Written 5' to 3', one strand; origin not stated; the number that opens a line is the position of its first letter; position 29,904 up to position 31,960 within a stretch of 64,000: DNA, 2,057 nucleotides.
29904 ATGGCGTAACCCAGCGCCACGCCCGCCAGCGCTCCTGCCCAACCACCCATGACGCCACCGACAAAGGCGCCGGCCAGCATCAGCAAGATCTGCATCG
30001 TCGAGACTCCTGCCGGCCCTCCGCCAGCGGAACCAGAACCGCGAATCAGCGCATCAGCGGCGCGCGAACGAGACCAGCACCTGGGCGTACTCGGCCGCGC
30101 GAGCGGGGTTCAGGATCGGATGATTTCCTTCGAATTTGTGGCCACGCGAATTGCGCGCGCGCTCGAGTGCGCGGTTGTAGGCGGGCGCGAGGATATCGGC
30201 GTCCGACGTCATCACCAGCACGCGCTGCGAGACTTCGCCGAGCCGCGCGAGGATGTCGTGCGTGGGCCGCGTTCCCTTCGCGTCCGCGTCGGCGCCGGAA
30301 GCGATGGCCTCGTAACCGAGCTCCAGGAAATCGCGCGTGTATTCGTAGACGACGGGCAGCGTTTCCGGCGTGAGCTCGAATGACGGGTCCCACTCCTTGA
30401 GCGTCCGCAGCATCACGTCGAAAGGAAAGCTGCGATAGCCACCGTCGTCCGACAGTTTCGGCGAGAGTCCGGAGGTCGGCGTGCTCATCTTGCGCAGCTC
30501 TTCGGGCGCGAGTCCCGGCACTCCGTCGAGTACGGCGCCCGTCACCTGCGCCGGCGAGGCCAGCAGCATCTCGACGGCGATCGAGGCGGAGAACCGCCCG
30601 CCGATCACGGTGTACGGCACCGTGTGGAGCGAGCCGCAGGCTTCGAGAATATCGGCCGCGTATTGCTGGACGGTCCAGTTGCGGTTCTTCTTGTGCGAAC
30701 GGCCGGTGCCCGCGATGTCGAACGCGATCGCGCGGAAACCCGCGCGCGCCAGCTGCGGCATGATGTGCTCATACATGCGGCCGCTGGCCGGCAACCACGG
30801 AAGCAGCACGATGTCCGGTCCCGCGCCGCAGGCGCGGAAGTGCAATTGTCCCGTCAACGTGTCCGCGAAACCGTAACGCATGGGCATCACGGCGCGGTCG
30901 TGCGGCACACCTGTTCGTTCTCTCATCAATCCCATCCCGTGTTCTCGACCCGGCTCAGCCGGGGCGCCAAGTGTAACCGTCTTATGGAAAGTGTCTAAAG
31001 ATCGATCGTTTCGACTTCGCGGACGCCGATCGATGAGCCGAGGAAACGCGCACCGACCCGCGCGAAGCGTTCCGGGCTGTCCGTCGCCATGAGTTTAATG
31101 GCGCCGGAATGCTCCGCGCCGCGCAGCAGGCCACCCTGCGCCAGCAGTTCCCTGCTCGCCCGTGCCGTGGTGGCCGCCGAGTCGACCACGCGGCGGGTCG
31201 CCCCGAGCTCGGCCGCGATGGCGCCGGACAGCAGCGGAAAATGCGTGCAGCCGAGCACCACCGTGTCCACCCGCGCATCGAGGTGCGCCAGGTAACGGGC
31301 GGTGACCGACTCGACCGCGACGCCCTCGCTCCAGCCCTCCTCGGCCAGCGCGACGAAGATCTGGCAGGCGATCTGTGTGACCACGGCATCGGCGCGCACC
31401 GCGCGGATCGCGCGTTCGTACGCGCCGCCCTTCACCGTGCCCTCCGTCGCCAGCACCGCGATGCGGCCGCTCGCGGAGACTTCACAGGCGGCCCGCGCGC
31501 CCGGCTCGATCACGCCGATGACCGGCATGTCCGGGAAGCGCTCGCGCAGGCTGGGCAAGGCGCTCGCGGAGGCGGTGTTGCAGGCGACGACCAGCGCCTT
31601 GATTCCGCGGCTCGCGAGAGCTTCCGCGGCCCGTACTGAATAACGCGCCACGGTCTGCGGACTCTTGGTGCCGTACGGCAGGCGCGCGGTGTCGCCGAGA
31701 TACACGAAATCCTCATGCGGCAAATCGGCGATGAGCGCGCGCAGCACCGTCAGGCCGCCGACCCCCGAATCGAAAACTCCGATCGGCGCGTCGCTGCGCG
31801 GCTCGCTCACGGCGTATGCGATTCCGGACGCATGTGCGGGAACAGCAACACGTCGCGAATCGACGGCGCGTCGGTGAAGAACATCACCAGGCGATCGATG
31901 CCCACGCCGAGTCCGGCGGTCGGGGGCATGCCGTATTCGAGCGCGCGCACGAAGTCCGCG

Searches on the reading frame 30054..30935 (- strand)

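Call 65: search_protein_families(library=pfam, proteins=[window:30054-30935:-], max_evalue=0.00001)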
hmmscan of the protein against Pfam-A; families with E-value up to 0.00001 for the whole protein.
window:30054-30935:- (293 aa): 2 families
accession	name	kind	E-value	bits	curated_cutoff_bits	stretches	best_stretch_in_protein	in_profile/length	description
PF00561.26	Abhydrolase_1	-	4.2e-08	33.6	25.8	1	42-145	3-110/245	alpha/beta hydrolase fold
PF12146.15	Hydrolase_4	-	2.9e-06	27.2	27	0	53-137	18-107/239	Serine aminopeptidase, S33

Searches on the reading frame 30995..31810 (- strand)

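Call 65: search_protein_families(library=pfam, proteins=[window:30995-31810:-], max_evalue=0.00001)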
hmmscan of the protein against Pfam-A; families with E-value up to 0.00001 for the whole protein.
window:30995-31810:- (271 aa): 1 family
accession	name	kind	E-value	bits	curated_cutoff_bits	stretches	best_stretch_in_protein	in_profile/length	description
PF01177.27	Asp_Glu_race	-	3.3e-24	86.3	31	1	30-217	25-209/211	Asp/Glu/Hydantoin racemase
